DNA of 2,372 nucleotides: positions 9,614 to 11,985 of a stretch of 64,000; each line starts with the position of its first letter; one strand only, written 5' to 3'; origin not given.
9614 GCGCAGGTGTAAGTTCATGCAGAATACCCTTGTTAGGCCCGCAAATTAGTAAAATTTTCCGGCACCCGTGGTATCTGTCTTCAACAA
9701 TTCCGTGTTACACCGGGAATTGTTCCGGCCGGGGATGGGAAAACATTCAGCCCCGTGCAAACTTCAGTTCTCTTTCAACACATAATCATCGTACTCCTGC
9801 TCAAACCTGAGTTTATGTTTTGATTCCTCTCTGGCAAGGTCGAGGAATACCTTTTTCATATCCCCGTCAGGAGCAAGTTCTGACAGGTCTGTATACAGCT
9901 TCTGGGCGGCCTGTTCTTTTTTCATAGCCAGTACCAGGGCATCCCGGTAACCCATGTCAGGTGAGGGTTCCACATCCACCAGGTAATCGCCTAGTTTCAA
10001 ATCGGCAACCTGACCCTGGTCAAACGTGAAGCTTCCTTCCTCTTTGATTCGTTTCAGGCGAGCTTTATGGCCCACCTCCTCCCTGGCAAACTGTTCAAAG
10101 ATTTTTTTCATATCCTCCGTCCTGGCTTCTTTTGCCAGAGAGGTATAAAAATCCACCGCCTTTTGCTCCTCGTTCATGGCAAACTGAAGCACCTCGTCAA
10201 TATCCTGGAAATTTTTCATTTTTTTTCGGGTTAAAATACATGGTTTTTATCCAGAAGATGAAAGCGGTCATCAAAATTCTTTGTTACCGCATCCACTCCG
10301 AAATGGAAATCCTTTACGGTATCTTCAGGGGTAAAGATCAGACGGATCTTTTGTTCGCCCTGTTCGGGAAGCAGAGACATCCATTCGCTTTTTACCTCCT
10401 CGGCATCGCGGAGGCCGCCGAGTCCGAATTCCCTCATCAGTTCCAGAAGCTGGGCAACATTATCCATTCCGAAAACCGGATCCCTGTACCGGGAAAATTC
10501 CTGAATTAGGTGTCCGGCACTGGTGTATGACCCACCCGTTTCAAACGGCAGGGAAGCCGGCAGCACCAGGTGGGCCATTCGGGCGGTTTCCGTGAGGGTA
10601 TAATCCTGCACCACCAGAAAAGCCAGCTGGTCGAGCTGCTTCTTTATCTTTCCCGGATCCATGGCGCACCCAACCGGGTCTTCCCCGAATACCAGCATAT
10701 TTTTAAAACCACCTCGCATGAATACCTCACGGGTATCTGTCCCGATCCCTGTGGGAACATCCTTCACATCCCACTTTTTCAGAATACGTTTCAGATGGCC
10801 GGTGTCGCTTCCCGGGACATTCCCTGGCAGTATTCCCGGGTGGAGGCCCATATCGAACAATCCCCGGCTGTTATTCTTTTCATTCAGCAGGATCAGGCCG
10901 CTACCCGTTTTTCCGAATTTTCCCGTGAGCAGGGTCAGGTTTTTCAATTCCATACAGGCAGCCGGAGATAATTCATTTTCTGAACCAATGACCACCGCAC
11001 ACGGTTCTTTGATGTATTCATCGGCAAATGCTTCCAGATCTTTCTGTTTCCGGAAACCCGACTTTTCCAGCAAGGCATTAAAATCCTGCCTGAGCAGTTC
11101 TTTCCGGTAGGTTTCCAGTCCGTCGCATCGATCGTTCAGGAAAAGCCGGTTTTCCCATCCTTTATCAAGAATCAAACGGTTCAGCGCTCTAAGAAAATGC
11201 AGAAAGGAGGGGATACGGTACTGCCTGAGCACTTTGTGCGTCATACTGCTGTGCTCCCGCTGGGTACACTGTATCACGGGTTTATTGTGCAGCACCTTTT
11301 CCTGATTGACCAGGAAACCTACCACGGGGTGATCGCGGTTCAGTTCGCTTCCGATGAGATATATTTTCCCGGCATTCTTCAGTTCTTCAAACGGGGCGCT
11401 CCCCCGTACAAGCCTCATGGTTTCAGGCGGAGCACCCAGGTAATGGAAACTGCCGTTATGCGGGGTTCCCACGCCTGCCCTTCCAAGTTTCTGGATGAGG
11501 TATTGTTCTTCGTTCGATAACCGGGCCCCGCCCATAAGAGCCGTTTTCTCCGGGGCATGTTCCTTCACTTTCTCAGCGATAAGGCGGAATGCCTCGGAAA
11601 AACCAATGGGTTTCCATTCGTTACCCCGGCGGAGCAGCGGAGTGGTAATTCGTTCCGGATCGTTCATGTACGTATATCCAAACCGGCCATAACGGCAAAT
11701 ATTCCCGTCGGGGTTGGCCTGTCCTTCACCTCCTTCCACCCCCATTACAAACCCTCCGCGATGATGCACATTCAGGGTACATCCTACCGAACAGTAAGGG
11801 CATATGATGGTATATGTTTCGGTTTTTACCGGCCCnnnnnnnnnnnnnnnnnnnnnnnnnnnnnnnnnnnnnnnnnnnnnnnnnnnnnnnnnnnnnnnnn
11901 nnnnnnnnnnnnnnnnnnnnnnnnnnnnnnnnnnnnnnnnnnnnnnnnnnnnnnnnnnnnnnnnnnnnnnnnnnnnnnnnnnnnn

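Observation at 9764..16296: Bfu/Stn-like three-subunit flavin-FeS complex whose NuoG-like subunit carries an inserted GltD/NfnB module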

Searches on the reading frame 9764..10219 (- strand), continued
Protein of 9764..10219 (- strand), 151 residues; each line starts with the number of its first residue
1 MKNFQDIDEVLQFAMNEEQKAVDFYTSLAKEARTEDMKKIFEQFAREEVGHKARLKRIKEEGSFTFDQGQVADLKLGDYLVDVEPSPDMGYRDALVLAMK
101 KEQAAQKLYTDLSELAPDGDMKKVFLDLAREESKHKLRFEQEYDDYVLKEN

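Call 49: find_encoding_contigs(protein=P0153, flank=7000, max_places=1)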
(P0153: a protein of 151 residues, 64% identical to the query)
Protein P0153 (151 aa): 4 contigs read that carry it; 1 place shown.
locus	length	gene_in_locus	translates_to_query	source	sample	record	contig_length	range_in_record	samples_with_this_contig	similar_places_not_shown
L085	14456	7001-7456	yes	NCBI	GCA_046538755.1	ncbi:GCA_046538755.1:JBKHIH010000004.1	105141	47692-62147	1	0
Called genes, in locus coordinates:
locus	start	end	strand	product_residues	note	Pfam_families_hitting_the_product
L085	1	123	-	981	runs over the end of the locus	PF00176:SNF2-rel_dom, PF00270:DEAD (weak), PF04851:ResIII (weak), PF00271:Helicase_C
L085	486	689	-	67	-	-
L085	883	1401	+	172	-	PF01257:2Fe-2S_thioredx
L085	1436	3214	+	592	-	PF01512:Complex1_51K, PF10589:NADH_4Fe-4S, PF00037:Fer4 (weak), PF13237:Fer4_10 (weak), PF12837:Fer4_6 (weak), PF12838:Fer4_7 (weak), PF13187:Fer4_9 (weak)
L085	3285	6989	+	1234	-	PF13510:Fer2_4, PF14691:Fer4_20, PF07992:Pyr_redox_2, PF13450:NAD_binding_8, PF12838:Fer4_7 (weak), PF14697:Fer4_21 (weak), PF22117:Fer4_Nqo3, PF00384:Molybdopterin, +2 more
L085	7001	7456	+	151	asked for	PF22277:EncFtn-like (faint), PF02915:Rubrerythrin, PF13668:Ferritin_2 (weak), PF02915:Rubrerythrin (weak)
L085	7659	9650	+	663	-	PF01476:LysM, PF01094:ANF_receptor, PF13458:Peripla_BP_6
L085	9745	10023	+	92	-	-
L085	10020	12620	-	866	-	PF17900:Peptidase_M1_N, PF01433:Peptidase_M1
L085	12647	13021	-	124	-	PF00072:Response_reg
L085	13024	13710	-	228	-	PF00027:cNMP_binding, PF13545:HTH_Crp_2, PF00325:Crp (weak)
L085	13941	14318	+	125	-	PF00072:Response_reg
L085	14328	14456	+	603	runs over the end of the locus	-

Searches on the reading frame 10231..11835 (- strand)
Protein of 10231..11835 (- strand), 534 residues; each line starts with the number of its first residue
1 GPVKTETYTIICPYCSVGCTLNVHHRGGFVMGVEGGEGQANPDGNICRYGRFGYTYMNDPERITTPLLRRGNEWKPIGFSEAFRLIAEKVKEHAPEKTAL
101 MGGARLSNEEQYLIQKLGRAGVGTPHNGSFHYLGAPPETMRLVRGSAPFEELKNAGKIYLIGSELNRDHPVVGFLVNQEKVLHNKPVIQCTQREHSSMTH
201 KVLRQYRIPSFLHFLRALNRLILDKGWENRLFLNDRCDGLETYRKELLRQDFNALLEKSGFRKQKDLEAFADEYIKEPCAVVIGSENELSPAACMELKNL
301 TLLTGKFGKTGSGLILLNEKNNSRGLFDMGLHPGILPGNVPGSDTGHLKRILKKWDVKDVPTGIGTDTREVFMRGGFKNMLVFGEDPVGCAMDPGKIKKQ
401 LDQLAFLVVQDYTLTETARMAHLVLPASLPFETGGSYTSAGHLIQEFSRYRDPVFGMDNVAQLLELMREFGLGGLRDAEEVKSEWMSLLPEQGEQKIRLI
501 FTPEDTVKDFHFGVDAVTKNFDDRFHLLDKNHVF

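Call 21: search_solved_structures(query=window:10231-11835:-, max_evalue=1e-10, show_alignments=5)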
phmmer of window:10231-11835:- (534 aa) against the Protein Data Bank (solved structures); distinct sequences matched with E-value up to 1e-10: 19.
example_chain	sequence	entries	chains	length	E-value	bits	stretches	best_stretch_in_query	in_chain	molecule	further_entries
7qv7_S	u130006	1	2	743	7.8e-52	180.1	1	5-449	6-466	Hydrogen dependent carbon dioxide reductase subunit FdhF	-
9gzq_A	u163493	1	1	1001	2.2e-50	175.3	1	10-477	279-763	Probable oxidoreductase YjgC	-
8rqz_C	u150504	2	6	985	2.4e-50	175.2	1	10-477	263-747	Probable oxidoreductase YjgC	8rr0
7bkb_D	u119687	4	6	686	1.8e-47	165.6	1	10-476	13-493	Formate dehydrogenase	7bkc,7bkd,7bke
1aa6_A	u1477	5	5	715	3.2e-42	148.3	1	10-464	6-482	FORMATE DEHYDROGENASE H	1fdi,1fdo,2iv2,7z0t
9t1s_L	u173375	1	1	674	9.8e-39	136.8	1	10-491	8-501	formate dehydrogenase (coenzyme F420)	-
9wxb_B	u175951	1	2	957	1.8e-36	129.4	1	10-464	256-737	Formate dehydrogenase alpha subunit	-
6tg9_A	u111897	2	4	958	1.1e-33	120.2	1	10-459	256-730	Formate dehydrogenase subunit alpha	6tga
7vw6_A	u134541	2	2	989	1.2e-33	120.1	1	10-445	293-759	Formate dehydrogenase | Tungsten-containing formate dehydrogenase alpha subunit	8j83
7e5z_A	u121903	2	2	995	1.2e-33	120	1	10-445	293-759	Formate dehydrogenase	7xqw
8oh5_C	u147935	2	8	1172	7e-32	114.2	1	3-177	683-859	Formate dehydrogenase-O, major subunit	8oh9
9bov_A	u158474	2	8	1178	1.1e-30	110.3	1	2-332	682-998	Molybdopterin oxidoreductase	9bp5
8e9g_G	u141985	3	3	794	8.8e-22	80.9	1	10-175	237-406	NADH-quinone oxidoreductase subunit G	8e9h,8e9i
9vap_A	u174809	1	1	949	1.2e-18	70.5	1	5-357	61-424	Formate dehydrogenase molybdopterin-binding subunit FdhA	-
2jim_A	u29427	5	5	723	2.4e-18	69.5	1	11-487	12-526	PERIPLASMIC NITRATE REDUCTASE | PROTEIN (PERIPLASMIC NITRATE REDUCTASE)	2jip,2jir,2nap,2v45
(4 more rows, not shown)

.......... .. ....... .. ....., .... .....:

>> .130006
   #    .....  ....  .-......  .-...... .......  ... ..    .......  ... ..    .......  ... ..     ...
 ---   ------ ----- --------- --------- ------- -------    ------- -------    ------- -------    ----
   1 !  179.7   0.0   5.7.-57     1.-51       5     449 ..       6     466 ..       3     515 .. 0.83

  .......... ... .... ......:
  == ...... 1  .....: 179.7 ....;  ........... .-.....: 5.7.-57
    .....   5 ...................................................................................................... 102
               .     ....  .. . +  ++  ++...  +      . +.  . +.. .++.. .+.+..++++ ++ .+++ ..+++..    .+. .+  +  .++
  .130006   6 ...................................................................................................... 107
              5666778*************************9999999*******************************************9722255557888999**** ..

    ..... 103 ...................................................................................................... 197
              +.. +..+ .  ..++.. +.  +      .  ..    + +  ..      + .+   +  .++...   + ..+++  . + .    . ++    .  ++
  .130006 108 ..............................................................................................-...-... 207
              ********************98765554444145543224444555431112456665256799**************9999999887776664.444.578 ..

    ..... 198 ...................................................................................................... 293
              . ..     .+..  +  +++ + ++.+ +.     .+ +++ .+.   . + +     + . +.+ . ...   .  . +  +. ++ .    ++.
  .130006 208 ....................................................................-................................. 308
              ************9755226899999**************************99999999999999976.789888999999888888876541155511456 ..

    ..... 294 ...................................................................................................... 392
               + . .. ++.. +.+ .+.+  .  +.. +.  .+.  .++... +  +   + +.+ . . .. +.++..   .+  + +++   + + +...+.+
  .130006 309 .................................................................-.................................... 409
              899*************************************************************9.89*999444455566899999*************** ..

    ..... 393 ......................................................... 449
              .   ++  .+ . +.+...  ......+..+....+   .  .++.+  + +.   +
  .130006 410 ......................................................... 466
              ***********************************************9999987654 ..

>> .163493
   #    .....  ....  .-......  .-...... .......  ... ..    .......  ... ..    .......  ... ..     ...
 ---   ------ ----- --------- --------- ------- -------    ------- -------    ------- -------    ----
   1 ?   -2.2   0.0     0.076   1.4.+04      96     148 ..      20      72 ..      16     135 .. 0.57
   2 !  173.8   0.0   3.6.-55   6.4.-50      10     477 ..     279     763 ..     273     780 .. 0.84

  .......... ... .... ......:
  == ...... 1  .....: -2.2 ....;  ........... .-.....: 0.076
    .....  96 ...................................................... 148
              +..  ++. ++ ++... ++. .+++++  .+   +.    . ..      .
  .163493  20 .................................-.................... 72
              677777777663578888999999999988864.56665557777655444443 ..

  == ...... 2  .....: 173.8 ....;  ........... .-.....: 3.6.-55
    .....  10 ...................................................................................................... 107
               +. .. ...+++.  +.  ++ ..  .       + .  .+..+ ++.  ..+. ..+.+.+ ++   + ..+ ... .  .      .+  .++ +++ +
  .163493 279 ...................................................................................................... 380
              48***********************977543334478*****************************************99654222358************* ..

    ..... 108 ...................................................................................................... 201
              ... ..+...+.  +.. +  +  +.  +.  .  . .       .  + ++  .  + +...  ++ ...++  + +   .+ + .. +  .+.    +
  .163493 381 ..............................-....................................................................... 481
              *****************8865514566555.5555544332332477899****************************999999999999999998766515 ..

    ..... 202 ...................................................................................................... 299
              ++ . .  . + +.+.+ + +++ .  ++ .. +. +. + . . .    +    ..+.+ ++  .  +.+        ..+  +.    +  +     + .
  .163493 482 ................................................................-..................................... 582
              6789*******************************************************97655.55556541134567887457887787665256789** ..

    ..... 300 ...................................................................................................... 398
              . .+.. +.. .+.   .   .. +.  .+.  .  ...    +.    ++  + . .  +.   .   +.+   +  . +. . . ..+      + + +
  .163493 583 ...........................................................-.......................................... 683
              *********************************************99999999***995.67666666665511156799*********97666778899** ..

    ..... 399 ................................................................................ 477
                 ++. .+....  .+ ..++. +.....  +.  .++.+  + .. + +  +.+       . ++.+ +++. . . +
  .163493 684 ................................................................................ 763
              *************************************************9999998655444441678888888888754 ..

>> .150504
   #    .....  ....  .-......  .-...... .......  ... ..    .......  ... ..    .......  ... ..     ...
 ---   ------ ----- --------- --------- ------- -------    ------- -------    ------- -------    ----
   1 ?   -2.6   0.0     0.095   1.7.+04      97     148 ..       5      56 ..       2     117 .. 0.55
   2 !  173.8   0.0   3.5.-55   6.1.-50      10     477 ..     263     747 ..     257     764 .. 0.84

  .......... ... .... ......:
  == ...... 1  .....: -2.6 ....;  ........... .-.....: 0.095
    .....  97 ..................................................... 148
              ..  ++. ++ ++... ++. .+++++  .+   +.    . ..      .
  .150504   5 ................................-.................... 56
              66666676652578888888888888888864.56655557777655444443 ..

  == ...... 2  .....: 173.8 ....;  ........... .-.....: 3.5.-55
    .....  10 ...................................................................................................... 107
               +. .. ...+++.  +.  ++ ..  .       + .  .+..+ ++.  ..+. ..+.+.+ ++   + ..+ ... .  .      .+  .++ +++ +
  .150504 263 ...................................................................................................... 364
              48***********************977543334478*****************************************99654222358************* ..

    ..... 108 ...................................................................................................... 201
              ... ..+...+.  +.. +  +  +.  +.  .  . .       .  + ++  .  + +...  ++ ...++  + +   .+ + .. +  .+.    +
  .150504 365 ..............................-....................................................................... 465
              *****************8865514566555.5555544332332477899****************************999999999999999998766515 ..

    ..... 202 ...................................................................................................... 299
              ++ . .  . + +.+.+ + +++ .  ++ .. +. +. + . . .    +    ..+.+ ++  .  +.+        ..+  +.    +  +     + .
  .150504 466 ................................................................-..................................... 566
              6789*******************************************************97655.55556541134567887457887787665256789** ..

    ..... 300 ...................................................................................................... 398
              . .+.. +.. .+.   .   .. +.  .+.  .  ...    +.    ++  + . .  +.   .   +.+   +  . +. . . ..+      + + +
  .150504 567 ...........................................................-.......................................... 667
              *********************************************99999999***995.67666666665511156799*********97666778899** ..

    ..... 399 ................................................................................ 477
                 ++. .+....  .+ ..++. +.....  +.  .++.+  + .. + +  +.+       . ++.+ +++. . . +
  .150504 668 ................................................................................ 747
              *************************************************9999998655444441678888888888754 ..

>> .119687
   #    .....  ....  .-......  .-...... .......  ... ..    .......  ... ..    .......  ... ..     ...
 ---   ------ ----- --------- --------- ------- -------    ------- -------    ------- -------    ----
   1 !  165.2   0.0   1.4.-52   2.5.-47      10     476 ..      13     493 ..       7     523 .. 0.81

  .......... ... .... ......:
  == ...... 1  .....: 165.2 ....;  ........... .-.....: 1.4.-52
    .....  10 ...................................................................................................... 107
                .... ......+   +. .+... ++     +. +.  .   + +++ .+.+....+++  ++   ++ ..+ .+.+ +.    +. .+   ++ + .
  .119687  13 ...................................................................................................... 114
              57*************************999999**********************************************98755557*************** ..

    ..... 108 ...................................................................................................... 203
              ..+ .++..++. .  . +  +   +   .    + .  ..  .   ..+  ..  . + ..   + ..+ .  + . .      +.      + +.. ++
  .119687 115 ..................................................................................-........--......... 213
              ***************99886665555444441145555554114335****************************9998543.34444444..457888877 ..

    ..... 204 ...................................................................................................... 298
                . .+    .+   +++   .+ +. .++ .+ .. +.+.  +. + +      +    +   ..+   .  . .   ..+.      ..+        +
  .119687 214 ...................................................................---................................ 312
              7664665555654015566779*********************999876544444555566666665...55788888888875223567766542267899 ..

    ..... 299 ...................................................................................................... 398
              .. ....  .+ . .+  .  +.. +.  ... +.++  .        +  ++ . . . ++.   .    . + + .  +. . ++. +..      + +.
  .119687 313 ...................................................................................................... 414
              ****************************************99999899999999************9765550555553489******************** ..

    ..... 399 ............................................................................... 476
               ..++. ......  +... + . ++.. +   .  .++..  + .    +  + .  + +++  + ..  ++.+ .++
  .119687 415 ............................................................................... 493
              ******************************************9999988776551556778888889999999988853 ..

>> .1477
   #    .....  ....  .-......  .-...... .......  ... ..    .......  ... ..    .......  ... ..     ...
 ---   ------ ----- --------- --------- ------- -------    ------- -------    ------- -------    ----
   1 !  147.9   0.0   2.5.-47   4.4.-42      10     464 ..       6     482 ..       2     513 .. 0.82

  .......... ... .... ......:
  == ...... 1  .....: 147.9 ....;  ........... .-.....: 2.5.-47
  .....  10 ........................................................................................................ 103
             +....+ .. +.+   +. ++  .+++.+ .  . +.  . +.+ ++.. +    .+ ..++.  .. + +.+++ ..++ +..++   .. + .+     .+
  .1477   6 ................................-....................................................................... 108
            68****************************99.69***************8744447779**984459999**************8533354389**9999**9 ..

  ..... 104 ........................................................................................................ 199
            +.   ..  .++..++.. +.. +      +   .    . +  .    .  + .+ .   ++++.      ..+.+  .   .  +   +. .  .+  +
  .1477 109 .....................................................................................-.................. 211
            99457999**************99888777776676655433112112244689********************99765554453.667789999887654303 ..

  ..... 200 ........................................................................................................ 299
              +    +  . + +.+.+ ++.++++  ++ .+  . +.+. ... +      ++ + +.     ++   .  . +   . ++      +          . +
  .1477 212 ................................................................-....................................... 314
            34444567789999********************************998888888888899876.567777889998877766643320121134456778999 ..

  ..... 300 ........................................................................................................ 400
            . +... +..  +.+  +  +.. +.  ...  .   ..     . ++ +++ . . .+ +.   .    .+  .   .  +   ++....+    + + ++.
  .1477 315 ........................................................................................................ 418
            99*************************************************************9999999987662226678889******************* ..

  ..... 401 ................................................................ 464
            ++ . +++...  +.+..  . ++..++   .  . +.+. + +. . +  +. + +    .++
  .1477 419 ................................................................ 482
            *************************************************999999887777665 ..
